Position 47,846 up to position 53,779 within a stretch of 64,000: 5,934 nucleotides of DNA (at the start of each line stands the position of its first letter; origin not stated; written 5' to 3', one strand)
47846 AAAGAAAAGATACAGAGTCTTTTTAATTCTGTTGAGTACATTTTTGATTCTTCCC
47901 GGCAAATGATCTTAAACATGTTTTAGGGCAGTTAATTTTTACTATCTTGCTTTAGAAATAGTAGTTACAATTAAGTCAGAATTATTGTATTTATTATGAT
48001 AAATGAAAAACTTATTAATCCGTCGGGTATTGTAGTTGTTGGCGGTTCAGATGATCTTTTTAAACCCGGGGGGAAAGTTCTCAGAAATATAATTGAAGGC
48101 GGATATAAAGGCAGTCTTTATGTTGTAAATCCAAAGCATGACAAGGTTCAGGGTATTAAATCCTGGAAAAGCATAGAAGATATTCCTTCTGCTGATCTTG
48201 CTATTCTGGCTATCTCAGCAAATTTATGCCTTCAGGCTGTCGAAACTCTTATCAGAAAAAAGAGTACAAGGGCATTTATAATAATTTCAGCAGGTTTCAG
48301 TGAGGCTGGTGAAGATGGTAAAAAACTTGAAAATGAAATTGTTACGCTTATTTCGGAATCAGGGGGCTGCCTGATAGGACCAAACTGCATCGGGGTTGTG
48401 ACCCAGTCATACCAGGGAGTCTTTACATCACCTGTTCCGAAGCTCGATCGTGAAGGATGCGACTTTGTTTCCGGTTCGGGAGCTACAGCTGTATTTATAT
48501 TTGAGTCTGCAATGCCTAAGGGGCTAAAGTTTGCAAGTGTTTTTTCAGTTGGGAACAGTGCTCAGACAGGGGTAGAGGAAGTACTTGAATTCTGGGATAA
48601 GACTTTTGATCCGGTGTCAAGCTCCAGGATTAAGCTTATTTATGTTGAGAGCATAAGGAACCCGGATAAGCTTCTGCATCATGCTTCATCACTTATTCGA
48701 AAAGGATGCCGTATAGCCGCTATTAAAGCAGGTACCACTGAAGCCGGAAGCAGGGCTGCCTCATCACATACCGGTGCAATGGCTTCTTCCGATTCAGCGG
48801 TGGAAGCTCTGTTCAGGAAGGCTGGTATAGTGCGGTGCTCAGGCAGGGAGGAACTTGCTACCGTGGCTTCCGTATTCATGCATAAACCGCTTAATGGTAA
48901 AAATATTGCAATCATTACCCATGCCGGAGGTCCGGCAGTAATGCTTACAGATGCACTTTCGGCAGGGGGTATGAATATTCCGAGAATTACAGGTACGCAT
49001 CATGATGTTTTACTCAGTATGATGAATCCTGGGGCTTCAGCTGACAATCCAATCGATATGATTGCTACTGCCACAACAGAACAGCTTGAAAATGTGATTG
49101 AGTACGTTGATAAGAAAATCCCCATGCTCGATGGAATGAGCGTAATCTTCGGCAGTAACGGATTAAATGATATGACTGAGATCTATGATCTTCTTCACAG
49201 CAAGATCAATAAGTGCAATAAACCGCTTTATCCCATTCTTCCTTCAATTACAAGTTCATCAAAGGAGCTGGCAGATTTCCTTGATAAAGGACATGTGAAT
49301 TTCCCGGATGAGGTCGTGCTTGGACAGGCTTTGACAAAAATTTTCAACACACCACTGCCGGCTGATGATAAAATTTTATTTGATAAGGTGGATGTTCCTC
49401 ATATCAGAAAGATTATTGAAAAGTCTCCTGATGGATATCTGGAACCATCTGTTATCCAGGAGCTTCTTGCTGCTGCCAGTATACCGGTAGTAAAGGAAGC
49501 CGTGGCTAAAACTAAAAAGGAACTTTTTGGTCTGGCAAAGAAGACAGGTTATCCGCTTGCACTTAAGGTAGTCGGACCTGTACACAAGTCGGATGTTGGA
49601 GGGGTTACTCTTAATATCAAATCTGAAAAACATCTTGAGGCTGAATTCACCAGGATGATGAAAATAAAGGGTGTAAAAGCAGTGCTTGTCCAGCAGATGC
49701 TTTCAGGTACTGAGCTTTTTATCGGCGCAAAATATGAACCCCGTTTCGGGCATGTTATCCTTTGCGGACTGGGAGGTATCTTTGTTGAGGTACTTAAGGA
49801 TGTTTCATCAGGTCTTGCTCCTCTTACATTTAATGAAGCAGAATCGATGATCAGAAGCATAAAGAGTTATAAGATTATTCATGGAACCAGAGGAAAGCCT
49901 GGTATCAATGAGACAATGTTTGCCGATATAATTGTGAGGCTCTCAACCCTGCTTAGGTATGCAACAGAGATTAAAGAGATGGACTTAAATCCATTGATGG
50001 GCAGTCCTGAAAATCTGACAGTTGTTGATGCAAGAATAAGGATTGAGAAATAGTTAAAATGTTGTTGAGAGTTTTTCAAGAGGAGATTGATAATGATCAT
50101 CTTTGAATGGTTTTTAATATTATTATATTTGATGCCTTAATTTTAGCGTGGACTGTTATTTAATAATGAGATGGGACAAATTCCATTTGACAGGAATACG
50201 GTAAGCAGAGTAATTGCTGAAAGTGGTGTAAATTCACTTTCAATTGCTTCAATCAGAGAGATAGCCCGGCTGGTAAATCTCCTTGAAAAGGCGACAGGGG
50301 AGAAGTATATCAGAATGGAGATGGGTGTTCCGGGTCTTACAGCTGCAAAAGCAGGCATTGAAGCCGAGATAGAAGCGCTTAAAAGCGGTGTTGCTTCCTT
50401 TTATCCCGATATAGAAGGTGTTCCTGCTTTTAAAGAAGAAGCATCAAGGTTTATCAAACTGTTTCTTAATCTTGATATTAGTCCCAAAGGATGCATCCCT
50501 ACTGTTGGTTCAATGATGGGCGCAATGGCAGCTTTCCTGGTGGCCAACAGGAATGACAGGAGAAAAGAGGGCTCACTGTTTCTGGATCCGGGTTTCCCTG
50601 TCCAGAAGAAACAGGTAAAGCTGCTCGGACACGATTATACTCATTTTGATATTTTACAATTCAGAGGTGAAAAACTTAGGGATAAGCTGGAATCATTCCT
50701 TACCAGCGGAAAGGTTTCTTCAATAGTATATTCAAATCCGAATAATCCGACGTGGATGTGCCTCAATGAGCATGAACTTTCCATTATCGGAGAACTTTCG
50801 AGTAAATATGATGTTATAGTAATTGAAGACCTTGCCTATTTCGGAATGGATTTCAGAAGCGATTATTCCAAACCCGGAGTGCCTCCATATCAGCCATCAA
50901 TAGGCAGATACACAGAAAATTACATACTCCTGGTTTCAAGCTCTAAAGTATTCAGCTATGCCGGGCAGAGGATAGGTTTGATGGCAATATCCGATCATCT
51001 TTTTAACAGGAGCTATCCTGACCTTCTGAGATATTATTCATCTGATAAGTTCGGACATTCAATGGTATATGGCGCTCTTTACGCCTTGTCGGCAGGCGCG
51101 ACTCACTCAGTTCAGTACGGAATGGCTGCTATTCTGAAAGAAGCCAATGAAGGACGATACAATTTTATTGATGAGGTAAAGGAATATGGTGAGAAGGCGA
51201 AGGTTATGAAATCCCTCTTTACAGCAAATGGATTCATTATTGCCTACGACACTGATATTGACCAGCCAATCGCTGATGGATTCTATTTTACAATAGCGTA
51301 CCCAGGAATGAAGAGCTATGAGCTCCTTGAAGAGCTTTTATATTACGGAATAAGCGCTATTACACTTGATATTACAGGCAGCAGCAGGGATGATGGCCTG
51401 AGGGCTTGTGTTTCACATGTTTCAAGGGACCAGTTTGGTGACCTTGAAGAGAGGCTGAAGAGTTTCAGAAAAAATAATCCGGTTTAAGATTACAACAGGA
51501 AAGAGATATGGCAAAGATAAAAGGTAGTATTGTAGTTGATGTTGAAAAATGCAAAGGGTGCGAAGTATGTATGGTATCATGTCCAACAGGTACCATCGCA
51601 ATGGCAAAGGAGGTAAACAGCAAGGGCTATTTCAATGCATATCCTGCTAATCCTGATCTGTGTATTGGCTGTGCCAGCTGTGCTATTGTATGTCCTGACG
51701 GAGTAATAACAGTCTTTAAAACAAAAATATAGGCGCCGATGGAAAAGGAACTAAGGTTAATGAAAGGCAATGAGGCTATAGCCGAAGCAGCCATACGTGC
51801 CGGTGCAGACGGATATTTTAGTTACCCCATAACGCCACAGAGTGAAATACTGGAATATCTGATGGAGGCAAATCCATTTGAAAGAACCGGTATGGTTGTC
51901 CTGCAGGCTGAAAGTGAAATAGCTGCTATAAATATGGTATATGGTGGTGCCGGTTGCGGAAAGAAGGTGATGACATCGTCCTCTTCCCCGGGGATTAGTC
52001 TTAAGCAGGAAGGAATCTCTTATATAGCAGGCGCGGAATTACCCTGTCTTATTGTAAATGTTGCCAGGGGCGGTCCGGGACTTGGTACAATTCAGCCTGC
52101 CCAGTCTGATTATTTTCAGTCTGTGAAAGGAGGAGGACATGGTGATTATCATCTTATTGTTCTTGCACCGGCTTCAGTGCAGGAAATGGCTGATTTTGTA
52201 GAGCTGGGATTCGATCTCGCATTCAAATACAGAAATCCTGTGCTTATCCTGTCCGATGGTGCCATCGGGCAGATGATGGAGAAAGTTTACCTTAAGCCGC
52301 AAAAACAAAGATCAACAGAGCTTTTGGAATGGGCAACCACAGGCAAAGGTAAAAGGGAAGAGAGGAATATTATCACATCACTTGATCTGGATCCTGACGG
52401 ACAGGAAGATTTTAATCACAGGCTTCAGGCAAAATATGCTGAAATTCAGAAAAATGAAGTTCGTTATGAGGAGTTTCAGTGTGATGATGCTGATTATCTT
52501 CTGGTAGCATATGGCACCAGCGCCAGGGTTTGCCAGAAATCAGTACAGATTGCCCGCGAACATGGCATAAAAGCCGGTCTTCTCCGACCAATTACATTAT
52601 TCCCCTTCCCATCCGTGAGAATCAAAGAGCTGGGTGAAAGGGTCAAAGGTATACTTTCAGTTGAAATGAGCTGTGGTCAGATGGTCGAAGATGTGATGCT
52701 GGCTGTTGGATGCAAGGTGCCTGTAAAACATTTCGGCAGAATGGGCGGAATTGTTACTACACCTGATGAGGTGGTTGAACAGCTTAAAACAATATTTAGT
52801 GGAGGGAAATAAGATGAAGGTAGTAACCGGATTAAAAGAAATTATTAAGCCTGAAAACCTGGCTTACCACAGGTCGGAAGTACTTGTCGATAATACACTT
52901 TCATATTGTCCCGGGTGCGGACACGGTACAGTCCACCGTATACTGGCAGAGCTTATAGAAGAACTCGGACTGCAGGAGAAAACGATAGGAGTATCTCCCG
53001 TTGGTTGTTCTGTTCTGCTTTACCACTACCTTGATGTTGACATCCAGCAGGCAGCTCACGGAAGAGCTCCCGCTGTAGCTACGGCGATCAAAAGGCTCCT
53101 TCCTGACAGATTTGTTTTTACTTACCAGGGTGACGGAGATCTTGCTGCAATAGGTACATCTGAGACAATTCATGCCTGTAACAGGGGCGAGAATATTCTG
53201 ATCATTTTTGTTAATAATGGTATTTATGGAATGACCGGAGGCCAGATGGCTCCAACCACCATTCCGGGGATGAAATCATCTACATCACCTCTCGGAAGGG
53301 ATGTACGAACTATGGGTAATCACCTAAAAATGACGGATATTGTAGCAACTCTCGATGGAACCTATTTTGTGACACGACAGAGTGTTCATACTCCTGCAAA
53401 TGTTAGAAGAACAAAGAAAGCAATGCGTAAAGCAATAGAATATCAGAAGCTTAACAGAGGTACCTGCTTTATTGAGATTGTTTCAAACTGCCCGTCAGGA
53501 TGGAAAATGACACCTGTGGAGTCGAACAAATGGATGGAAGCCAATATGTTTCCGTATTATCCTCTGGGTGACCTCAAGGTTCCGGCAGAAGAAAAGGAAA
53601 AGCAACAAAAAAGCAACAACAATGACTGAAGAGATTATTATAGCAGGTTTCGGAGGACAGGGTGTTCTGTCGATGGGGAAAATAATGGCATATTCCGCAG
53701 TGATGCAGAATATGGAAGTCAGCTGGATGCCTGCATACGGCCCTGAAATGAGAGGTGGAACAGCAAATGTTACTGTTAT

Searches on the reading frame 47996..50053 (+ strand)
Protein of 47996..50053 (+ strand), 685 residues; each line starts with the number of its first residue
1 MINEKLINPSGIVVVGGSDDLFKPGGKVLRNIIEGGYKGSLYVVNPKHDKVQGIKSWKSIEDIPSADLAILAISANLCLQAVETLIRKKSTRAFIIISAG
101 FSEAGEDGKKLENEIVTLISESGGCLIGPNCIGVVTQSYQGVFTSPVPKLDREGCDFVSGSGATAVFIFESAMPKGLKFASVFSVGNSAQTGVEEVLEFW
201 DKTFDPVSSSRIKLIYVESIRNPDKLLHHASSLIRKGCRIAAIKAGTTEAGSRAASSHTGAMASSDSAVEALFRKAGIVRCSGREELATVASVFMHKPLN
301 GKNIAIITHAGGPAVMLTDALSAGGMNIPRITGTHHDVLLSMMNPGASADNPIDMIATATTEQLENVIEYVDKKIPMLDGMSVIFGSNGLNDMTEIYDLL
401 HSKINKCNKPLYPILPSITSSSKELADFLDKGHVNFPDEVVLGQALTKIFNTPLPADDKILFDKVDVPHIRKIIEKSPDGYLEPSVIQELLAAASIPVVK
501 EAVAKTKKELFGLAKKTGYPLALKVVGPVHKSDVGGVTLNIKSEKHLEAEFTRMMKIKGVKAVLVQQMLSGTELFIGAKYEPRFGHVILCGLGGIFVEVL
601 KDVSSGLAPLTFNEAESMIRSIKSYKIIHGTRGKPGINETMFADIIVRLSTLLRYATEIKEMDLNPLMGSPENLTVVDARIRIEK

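Call 4: search_protein_families(library=pfam, proteins=[window:47996-50053:+], max_evalue=0.01)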
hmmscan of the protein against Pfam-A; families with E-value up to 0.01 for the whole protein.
window:47996-50053:+ (685 aa): 4 families
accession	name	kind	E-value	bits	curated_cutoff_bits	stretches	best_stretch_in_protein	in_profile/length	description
PF13549.11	ATP-grasp_5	-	4.9e-59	199.8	27.6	1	478-683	6-221/221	ATP-grasp domain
PF13607.11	Succ_CoA_lig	-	2.1e-33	115.5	27.4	1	154-294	3-138/138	Succinyl-CoA ligase like flavodoxin domain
PF13380.12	CoA_binding_2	-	8.4e-17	62.1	22.8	1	12-136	3-115/116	CoA binding domain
PF19045.5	Ligase_CoA_2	-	0.0018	18.8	23.7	1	305-368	2-65/162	Ligase-CoA domain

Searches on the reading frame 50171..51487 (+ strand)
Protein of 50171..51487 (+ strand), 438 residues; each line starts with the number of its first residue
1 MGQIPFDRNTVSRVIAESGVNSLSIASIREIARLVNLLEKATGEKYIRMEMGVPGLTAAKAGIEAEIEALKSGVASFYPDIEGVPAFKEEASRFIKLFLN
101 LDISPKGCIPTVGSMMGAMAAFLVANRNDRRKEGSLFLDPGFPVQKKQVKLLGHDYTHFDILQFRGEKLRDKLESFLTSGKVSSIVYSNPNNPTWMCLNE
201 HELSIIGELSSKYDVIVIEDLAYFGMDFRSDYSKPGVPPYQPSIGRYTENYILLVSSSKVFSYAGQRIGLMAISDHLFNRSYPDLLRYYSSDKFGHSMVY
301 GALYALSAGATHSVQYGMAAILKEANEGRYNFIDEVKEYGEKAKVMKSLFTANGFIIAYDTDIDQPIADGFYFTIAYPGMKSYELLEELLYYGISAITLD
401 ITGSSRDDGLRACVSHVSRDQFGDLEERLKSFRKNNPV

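Call 4: search_protein_families(library=pfam, proteins=[window:50171-51487:+], max_evalue=0.01)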
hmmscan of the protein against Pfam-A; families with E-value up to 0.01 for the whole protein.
window:50171-51487:+ (438 aa): 1 family
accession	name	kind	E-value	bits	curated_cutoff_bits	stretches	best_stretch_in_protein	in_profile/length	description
PF00155.27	Aminotran_1_2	-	4.3e-17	62.8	19.7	1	59-354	19-294/361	Aminotransferase class I and II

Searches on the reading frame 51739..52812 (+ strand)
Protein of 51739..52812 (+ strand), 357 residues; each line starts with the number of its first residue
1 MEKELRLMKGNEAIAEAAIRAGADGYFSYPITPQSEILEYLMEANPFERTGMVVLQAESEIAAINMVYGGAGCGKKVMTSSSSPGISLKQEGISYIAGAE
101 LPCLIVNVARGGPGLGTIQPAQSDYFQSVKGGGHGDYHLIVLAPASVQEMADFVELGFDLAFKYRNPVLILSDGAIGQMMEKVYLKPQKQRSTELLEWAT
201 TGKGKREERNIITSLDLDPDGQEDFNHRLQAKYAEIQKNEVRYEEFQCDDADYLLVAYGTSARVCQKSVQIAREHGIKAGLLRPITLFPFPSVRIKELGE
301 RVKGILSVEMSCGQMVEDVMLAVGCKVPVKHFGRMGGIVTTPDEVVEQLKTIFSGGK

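Call 38: search_protein_families(library=pfam, proteins=[window:51739-52812:+], max_evalue=0.00001)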
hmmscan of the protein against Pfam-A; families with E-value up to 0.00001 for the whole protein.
window:51739-52812:+ (357 aa): 2 families
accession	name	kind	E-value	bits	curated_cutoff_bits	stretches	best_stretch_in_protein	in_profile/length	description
PF01855.24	POR_N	-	8.3e-48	163.6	27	1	16-195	1-176/231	Pyruvate flavodoxin/ferredoxin oxidoreductase, thiamine diP-bdg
PF17147.9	PFOR_II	-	7.4e-24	84.5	27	1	251-345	1-102/102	Pyruvate:ferredoxin oxidoreductase core domain II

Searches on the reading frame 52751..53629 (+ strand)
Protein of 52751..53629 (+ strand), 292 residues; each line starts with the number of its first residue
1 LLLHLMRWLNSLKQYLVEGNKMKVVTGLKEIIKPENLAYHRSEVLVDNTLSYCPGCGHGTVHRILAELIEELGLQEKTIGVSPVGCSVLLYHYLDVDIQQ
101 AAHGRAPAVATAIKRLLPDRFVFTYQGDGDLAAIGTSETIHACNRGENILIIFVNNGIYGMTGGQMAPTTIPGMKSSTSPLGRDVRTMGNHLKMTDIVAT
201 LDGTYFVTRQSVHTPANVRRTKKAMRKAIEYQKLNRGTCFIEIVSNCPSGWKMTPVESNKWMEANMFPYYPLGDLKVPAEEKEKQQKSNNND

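Call 38: search_protein_families(library=pfam, proteins=[window:52751-53629:+], max_evalue=0.00001)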
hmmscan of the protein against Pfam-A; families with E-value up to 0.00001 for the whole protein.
window:52751-53629:+ (292 aa): 1 family
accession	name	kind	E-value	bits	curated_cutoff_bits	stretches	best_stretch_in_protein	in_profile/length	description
PF02775.26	TPP_enzyme_C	-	6.2e-19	68.7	21.9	1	91-242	19-150/151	Thiamine pyrophosphate enzyme, C-terminal TPP binding domain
